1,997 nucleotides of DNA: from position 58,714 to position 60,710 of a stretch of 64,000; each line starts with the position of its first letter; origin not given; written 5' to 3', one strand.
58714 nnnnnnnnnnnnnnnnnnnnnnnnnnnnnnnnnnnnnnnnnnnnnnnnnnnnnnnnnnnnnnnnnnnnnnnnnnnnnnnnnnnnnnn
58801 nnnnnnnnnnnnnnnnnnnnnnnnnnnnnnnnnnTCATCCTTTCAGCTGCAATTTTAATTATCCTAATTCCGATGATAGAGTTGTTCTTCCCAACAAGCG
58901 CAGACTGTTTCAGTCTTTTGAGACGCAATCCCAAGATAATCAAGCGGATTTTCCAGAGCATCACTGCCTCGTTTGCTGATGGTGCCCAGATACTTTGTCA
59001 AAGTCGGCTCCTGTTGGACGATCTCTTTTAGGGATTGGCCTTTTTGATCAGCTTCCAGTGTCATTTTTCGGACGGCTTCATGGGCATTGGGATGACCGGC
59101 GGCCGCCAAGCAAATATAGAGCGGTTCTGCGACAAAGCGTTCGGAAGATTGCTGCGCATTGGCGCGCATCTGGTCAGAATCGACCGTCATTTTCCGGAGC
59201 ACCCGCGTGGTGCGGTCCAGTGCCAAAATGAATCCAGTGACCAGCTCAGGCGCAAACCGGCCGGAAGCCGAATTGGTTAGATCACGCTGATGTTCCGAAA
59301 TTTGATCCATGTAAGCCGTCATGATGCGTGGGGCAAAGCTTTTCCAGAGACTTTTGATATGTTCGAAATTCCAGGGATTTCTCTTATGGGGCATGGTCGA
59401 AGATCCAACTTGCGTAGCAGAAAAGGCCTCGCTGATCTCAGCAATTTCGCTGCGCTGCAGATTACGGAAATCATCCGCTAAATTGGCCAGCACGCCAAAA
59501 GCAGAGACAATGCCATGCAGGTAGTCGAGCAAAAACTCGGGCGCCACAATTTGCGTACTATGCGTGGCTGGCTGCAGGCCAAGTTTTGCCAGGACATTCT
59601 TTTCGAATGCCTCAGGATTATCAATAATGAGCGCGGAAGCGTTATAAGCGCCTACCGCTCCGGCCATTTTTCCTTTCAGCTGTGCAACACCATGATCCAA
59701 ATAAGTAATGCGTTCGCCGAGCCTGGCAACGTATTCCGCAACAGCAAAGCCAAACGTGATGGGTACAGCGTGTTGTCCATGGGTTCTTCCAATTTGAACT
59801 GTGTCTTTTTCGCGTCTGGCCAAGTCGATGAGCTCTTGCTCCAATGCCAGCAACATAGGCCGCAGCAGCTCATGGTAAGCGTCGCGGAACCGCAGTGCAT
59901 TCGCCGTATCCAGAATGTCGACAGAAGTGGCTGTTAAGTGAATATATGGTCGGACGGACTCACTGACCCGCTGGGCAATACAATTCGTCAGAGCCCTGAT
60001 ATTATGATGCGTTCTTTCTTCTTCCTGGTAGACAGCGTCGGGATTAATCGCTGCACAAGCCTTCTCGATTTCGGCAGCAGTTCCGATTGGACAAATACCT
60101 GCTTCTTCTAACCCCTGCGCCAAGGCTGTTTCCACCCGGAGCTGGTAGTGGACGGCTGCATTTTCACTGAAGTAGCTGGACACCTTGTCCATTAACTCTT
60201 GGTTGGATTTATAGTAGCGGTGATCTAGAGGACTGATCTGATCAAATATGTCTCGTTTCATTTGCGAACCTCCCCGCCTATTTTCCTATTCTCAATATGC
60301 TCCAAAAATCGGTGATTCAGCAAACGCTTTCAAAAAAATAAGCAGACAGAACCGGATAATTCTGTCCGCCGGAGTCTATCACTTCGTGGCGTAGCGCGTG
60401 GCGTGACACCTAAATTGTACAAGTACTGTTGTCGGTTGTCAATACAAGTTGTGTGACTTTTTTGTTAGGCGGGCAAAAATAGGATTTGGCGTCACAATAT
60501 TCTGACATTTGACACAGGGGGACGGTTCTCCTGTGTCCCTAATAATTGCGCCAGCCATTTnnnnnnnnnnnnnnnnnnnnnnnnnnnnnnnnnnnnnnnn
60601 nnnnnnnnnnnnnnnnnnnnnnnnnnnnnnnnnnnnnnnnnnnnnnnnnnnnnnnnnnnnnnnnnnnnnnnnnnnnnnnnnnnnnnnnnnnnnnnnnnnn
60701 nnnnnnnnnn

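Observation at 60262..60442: purB has its own consensus promoter followed by a leader terminator: possible attenuation or a short riboregulator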

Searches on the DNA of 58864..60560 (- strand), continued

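Call 40: search_rna_families(sources=[L034, L020], threshold=evalue, max_evalue=10, show_alignments=3)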
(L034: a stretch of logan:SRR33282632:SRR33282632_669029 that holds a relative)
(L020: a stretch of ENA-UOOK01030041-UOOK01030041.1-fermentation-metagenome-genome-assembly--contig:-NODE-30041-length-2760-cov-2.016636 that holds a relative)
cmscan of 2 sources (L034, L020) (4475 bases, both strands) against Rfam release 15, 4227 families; matches with E-value up to 10: 6.
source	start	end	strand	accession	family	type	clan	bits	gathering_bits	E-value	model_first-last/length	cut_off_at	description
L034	109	213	+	RF00442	Guanidine-I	Cis-reg; riboswitch;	-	17.7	63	7.2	1-107/107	no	Guanidine-I riboswitch aptamer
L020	2429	2480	+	RF00371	sroE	Gene; sRNA;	-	15.1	51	9.7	1-92/92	no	sroE RNA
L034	1241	1393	+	RF01891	TUG1_3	Gene; lncRNA;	-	14.8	90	6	1-236/236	no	Taurine upregulated gene 1 conserved region 3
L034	1478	1544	-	RF02147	MEG8_3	Gene; lncRNA;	-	14.6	40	3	1-66/66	no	Maternally expressed 8 exon 3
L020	1228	1306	+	RF02089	CLRN1-AS1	Gene; lncRNA;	-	13.2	48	6.1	1-79/79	no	CLRN1 antisense RNA 1 conserved region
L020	420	510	+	RF01734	Fluoride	Cis-reg; riboswitch;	-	12.5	34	9.1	1-64/64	no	Fluoride riboswitch aptamer (crcB RNA motif)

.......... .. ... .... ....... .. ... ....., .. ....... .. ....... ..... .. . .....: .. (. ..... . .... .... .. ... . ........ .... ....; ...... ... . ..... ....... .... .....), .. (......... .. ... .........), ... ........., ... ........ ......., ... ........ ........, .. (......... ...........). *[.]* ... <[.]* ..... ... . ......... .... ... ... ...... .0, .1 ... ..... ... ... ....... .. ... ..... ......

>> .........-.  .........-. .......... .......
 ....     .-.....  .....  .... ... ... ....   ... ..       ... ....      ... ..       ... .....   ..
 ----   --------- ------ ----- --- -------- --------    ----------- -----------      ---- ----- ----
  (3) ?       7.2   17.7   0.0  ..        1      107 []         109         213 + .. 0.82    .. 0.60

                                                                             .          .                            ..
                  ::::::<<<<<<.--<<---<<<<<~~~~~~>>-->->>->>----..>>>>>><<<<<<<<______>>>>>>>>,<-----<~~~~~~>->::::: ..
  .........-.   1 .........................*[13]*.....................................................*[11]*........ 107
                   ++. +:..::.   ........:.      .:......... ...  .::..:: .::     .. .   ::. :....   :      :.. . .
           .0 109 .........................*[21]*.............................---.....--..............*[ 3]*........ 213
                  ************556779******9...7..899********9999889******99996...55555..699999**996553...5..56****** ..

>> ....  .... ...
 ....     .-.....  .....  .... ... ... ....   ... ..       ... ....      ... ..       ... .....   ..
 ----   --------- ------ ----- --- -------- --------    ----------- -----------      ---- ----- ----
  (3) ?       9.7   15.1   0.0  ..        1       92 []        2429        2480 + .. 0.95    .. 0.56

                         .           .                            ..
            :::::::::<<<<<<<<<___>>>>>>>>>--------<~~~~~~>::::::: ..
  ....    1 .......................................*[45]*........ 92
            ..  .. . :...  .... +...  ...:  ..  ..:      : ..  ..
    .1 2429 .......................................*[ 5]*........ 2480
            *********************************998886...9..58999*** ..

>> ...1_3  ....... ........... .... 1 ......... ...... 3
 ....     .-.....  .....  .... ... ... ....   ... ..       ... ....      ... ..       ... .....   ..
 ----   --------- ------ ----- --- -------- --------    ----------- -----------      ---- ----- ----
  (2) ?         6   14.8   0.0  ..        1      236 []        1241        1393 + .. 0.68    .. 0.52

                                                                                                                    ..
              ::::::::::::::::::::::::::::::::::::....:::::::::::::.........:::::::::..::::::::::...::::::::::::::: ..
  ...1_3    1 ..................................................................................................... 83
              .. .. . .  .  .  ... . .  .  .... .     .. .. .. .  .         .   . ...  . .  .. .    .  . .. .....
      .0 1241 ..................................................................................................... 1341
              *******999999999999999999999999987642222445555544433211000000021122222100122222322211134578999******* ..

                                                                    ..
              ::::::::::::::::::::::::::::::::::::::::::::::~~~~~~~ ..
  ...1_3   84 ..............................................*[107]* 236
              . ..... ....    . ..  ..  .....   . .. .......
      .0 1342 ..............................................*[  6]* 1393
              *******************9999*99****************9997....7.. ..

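Call 46: build_rna_model(alignment_id=A2)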
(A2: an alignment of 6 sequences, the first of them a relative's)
Model R1 built from alignment A2 (6 sequences, 144 columns); structure: RNAalifold consensus.
model positions 106; base pairs 27; branch points 2; effective number of sequences 0.98; information 0.59 bits per position. Calibrated on 0.2 Mb of random sequence (short: E-values are rough).
structure used (alignment columns):
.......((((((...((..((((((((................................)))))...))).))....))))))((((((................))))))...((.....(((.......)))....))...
